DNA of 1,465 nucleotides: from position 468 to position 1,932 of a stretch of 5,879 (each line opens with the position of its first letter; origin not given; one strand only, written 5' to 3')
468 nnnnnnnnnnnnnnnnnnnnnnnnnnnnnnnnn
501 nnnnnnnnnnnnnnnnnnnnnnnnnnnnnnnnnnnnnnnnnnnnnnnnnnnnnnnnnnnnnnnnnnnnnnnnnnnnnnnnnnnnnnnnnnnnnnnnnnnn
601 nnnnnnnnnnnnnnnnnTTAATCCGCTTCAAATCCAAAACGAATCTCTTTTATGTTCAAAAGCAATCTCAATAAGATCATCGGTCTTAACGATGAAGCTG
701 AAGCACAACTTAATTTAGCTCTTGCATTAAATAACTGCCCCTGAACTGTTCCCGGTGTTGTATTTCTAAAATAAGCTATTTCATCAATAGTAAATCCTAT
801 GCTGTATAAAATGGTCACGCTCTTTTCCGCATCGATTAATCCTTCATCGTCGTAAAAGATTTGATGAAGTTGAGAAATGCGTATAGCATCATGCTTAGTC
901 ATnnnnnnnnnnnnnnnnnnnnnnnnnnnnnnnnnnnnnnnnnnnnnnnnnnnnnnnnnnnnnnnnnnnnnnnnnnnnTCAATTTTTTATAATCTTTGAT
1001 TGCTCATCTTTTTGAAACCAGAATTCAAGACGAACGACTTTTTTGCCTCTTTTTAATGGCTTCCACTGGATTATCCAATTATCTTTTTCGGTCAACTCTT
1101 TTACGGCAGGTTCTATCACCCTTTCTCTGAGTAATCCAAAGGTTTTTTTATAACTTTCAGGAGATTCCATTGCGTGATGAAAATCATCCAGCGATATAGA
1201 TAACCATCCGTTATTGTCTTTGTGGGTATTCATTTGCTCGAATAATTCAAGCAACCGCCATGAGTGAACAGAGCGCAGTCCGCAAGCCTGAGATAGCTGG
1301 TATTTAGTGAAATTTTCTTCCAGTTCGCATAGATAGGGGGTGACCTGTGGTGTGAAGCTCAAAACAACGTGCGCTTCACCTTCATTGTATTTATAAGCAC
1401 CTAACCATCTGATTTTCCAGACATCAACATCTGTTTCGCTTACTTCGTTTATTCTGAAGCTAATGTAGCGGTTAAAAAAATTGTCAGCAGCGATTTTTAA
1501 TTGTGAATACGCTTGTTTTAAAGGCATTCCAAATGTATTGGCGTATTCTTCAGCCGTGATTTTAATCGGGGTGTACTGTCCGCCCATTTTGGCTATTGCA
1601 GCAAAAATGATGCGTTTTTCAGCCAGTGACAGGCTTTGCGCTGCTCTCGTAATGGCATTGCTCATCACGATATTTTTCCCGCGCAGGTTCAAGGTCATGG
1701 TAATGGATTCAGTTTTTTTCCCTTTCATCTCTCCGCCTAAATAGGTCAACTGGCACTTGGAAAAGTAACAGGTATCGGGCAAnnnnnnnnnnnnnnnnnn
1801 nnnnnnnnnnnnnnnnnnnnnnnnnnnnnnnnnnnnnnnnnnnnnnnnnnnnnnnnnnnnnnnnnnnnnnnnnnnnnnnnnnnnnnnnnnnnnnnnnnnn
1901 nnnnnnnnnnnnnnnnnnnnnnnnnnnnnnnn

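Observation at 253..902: HTH regulator - lipoprotein - VirB6-N-like mini-operon downstream of repA with a perfect 33-bp palindrome at its internal promoter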

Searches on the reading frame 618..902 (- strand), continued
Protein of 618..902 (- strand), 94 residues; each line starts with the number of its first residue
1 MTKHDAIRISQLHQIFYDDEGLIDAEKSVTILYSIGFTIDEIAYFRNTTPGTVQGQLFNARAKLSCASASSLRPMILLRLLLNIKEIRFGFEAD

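Call 69: find_related_loci(query=A2, collection=genome_contigs, flank=3000)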
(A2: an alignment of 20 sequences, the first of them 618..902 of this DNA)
Query A2 (94 aa) in genome_contigs; peptide patterns used: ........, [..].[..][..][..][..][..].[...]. (x = any residue, [..] = any of these).
13 stretches matched a pattern; 2 encode a relative of the query (tblastn E <= 1e-3); 2 distinct loci.
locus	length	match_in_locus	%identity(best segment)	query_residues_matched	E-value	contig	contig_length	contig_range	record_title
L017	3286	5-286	84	1-94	4e-54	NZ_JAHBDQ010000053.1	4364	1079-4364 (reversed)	Pseudomonas sp. A-RE-19 NODE_58, whole genome shotgun sequence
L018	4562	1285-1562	98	1-94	9e-44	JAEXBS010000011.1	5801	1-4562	MAG: Bacteroidetes bacterium isolate OH_SFB_8 k127_1079868, whole genome shotgun sequence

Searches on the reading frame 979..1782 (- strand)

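Call 4: search_protein_families(proteins=[window:979-1782:-], library=ncbifam, max_evalue=0.01)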
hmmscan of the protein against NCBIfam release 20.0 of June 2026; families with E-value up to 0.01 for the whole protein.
window:979-1782:- (267 aa): 2 families
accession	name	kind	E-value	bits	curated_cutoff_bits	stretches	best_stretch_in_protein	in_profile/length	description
NF038290.1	repM_Acin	exception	9e-42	143.4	250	1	38-264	3-231/304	replication initiation protein RepM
NF010305.0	PRK13742.1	equivalog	1.9e-20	73.2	342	1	35-258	15-244/251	replication initiation protein RepE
